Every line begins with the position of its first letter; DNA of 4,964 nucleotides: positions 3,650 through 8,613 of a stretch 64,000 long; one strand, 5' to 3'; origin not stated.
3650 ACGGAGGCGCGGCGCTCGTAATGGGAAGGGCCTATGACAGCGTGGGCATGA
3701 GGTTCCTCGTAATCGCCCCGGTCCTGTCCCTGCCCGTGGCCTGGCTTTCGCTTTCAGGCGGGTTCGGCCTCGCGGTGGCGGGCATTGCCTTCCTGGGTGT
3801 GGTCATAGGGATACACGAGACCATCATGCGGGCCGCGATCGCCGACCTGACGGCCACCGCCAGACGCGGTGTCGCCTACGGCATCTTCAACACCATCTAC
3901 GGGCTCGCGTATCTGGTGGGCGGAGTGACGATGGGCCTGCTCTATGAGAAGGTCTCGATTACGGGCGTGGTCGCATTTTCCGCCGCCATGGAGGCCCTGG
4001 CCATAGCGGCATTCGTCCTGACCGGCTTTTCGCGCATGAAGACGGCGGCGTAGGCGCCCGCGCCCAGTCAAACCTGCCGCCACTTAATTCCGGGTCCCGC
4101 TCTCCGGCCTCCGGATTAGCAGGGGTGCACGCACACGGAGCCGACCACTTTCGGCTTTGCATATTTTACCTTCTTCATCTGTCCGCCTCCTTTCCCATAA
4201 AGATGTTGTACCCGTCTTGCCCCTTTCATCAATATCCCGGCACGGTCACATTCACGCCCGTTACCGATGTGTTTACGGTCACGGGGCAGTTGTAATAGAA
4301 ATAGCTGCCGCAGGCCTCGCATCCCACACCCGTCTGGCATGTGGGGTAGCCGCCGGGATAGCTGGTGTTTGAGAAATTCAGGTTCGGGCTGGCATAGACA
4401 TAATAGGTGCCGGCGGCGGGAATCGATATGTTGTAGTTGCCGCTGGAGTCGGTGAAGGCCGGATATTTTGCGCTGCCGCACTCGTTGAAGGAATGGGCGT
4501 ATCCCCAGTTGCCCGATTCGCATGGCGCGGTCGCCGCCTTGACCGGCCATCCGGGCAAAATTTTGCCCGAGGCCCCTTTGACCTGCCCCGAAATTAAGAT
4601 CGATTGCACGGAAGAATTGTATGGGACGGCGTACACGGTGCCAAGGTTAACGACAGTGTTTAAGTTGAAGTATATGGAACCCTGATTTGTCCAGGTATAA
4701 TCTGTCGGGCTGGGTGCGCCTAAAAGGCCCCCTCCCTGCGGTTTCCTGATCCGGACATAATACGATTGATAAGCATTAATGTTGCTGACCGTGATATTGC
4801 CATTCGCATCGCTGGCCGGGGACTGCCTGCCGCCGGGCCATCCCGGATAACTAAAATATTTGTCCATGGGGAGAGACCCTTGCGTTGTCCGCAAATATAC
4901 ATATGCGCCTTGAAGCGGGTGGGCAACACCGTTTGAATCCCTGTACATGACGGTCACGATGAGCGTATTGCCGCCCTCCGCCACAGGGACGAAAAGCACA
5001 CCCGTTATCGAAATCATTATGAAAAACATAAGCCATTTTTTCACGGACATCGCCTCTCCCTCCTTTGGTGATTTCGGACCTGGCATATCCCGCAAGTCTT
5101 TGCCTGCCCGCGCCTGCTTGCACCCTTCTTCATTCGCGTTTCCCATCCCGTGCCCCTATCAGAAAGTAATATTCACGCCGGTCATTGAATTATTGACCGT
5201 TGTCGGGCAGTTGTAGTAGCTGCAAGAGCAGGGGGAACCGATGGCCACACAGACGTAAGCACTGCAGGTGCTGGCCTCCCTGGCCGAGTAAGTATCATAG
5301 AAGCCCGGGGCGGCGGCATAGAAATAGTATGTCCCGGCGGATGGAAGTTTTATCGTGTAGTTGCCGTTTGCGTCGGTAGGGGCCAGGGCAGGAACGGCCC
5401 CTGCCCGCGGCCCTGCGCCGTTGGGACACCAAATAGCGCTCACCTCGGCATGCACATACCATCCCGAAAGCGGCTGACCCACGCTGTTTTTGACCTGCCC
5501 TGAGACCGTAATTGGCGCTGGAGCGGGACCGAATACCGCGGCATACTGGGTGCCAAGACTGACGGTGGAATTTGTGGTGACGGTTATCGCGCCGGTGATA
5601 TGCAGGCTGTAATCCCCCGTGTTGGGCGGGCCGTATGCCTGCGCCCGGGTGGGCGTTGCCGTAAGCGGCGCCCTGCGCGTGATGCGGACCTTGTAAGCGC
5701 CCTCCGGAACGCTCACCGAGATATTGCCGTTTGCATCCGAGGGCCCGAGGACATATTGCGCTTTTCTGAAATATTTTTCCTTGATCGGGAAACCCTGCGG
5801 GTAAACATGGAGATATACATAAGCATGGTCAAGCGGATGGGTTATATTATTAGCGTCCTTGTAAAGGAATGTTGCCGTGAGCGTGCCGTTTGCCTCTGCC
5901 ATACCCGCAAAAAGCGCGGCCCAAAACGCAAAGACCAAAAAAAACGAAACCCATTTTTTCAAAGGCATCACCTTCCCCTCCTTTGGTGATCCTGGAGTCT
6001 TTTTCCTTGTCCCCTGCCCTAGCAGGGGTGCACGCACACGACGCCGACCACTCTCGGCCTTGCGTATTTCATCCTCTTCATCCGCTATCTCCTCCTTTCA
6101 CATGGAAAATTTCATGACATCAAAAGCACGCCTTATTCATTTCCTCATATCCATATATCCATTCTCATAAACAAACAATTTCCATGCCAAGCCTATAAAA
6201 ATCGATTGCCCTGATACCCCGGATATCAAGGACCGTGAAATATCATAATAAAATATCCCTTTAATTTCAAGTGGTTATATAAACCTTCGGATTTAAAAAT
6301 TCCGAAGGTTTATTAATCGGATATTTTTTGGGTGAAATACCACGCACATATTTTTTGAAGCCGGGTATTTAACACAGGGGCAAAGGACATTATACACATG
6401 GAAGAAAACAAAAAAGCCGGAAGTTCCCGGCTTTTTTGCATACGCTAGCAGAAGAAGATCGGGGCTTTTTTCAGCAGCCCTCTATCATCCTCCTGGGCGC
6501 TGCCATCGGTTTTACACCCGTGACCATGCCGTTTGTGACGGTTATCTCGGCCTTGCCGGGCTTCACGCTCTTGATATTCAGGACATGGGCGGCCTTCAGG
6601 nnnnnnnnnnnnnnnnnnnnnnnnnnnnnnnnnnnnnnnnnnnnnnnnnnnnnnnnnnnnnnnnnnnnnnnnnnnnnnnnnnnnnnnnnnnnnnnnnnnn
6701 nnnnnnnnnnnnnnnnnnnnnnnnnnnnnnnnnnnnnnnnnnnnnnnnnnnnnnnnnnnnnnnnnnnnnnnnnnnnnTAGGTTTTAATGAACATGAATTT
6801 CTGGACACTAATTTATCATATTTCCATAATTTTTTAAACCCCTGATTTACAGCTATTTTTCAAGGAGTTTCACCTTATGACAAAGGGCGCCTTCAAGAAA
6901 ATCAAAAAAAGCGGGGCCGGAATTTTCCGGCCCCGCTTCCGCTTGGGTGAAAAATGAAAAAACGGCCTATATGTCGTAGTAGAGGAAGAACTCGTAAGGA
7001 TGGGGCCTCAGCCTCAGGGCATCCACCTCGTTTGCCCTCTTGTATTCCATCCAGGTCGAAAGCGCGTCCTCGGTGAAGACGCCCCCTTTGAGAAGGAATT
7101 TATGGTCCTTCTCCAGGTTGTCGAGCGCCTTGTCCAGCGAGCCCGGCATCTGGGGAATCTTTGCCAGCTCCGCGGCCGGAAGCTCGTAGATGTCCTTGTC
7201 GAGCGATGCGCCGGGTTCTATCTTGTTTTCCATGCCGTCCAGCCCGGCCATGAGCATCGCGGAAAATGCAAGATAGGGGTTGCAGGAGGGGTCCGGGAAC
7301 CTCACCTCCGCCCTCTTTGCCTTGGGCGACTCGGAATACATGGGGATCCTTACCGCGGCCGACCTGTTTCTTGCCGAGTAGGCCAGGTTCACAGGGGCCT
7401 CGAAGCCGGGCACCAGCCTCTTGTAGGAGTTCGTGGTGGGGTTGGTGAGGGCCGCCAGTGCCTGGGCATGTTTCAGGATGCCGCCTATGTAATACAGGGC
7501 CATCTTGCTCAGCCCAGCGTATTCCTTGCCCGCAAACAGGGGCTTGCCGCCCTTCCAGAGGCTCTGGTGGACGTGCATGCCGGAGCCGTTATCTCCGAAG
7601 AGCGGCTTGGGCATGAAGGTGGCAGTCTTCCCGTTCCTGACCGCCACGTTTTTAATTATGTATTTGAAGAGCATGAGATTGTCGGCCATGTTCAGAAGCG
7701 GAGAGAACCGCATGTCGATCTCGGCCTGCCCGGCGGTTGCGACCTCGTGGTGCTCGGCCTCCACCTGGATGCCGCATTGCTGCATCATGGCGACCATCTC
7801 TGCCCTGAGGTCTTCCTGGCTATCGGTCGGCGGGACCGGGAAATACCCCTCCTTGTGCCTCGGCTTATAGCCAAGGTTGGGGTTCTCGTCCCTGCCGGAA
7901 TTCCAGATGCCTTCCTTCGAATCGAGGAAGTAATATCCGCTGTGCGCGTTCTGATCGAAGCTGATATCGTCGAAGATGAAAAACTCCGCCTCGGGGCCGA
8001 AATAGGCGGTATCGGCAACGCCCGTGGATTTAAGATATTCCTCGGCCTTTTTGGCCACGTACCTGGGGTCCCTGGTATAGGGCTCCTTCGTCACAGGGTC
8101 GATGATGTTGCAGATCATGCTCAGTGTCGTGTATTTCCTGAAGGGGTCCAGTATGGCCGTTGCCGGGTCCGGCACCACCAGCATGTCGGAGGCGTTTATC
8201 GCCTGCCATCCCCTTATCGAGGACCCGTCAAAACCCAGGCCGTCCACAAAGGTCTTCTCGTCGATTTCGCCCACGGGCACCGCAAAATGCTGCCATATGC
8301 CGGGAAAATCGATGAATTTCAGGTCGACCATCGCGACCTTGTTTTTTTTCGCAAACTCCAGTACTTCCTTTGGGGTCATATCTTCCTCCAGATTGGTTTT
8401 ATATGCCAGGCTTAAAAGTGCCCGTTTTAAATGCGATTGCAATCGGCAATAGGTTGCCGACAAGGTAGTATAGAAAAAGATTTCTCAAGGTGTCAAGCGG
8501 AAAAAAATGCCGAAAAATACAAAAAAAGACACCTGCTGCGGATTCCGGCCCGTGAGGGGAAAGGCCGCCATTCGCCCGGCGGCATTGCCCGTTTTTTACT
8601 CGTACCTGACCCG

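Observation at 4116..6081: Two near-identical unannotated 20-aa ORFs ending in VCVHPC bracket a secreted-protein tandem (candidate RiPP-like or metal-binding peptides)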

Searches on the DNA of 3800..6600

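Call 47: search_rna_families(source=window, start=3800, end=6600, threshold=evalue, max_evalue=1)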
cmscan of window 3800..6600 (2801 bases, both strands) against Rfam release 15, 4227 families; matches with E-value up to 1: 3.
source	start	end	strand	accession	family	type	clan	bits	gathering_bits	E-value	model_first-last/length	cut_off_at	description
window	6223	6317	+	RF00514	His_leader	Cis-reg; leader;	-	22.8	49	0.94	1-126/126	no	Histidine operon leader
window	6320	6348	-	RF01080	UPD-PKib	Cis-reg;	-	22.5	39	0.62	1-32/32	no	Pseudoknot of upstream pseudoknot domain (UPD) of the 3'UTR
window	6576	6598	-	RF01134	sR30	Gene; snRNA; snoRNA; CD-box;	-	15.5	38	0.98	36-57/57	no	Small nucleolar RNA sR30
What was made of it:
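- Rfam gives no match near either ORF; only three sub-threshold chance matches lie elsewhere in 3800-6600 (call 47).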

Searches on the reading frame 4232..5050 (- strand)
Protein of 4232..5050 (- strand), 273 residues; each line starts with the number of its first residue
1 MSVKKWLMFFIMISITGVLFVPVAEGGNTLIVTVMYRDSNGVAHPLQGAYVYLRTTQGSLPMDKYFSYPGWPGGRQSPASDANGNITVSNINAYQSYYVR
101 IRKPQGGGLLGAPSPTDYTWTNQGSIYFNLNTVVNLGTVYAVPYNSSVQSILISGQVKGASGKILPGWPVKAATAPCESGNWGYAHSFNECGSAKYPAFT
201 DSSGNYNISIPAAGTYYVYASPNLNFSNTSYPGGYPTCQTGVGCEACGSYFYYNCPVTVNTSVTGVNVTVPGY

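Call 7: search_protein_families(library=ncbifam, proteins=[window:4232-5050:-], max_evalue=10)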
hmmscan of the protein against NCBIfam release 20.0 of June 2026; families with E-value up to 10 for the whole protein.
window:4232-5050:- (273 aa): 0 families

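Call 8: search_protein_families(library=pfam, proteins=[window:4232-5050:-], max_evalue=10)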
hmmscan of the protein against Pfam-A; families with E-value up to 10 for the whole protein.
window:4232-5050:- (273 aa): 5 families
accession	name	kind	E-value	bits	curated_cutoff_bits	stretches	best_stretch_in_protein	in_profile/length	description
PF13620.12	CarboxypepD_reg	-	2e-05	25.3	32.3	2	153-221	2-55/82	Carboxypeptidase regulatory-like domain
PF02369.22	Big_1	-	0.011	16.2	34.9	1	23-58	12-45/93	Bacterial Ig-like domain (group 1)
PF17210.9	SdrD_B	-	0.16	12.6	29.7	1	197-230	41-74/112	SdrD B-like domain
PF04151.21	PPC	-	0.19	13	25.9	1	196-220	46-68/70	Bacterial pre-peptidase C-terminal domain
PF13715.12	CarbopepD_reg_2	-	0.26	11.8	32.2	1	198-219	28-49/88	CarboxypepD_reg-like domain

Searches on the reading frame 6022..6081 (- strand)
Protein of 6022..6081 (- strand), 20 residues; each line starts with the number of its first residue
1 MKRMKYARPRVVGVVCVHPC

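Call 7: search_protein_families(library=ncbifam, proteins=[window:6022-6081:-], max_evalue=10)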
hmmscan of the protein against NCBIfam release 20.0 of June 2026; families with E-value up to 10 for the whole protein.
seq(20 aa): 0 families

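Call 8: search_protein_families(library=pfam, proteins=[window:6022-6081:-], max_evalue=10)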
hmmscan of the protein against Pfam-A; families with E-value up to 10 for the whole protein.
seq(20 aa): 0 families

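Call 28: list_cluster_members(proteins=[window:6022-6081:-, window:4119-4178:-, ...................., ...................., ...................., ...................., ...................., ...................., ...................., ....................])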
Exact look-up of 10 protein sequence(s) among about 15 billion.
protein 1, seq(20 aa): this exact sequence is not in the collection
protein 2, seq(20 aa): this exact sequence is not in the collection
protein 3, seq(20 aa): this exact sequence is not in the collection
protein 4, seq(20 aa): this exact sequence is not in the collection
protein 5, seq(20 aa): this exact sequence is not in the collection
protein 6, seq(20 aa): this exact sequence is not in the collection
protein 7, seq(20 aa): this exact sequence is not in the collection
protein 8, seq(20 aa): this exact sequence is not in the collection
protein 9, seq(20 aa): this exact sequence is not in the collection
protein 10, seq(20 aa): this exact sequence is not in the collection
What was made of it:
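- Checked: Ten exact peptide sequences, including both window copies, are absent from a 15-billion-protein collection (call 28).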

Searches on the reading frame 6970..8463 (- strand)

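Call 11: search_protein_families(library=pfam, proteins=[window:6970-8463:-], max_evalue=0.001)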
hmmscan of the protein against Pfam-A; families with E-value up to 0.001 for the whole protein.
window:6970-8463:- (498 aa): 2 families
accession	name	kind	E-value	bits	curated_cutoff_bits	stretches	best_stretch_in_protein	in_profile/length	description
PF00120.29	Gln-synt_C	-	2e-138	461.6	24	1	131-494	2-343/344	Glutamine synthetase, catalytic domain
PF03951.24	Gln-synt_N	-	1.2e-30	105.4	33.4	1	42-123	1-82/82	Glutamine synthetase, beta-Grasp domain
